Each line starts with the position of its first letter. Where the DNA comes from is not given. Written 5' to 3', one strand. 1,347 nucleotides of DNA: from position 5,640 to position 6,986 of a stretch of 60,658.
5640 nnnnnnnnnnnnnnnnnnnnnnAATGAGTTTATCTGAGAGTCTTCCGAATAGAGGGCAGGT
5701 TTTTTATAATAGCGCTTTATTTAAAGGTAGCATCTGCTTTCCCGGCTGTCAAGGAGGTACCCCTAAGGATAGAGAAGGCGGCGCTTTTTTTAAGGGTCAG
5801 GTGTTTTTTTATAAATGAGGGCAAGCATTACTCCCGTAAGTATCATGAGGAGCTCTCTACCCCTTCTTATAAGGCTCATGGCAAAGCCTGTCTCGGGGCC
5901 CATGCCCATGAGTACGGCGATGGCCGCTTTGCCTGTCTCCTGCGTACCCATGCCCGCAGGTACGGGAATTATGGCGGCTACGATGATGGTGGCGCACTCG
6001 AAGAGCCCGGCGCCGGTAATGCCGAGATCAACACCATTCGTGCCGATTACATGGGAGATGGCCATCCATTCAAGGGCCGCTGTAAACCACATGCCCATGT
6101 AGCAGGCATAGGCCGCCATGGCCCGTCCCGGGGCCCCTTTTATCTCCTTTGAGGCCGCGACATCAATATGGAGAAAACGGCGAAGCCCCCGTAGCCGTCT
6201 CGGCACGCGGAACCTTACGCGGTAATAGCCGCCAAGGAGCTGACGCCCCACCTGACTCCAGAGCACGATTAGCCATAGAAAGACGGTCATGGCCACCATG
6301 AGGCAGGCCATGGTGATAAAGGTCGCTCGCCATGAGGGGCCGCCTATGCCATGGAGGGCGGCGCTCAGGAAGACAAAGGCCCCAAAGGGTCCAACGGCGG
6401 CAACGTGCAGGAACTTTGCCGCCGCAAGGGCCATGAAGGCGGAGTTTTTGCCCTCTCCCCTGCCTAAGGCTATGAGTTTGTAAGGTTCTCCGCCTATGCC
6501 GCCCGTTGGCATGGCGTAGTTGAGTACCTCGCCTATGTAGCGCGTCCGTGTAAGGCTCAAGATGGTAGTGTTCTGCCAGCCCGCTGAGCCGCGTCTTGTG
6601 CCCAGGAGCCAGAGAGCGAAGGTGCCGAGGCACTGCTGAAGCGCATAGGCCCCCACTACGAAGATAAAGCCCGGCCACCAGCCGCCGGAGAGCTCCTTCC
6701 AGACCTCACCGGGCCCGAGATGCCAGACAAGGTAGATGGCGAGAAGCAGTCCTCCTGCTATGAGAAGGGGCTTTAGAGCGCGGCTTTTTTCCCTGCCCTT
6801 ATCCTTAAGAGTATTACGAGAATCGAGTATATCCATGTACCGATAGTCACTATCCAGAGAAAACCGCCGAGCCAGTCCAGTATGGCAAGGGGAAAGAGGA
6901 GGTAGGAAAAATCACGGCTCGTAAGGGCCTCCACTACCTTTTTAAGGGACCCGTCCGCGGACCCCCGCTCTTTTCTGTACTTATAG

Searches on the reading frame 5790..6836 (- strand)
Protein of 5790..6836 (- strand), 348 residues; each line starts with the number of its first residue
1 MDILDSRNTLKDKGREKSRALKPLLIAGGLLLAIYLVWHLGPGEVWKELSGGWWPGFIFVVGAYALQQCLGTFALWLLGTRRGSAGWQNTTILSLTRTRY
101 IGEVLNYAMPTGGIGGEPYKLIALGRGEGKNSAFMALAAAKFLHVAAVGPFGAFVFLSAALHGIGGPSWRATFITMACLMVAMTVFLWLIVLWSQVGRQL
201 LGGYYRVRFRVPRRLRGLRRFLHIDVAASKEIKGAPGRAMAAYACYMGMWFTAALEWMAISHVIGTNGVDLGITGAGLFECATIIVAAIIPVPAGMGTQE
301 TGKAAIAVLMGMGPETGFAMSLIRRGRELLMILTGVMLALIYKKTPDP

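Call 58: search_protein_families(library=pfam, proteins=[window:5790-6836:-], max_evalue=0.00001)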
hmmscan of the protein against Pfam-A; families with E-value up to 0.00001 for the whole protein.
window:5790-6836:- (348 aa): 1 family
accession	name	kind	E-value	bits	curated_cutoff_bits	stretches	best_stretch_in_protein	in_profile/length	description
PF03706.18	LPG_synthase_TM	-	9.9e-22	78.2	33.4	1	27-333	8-299/302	Lysylphosphatidylglycerol synthase TM region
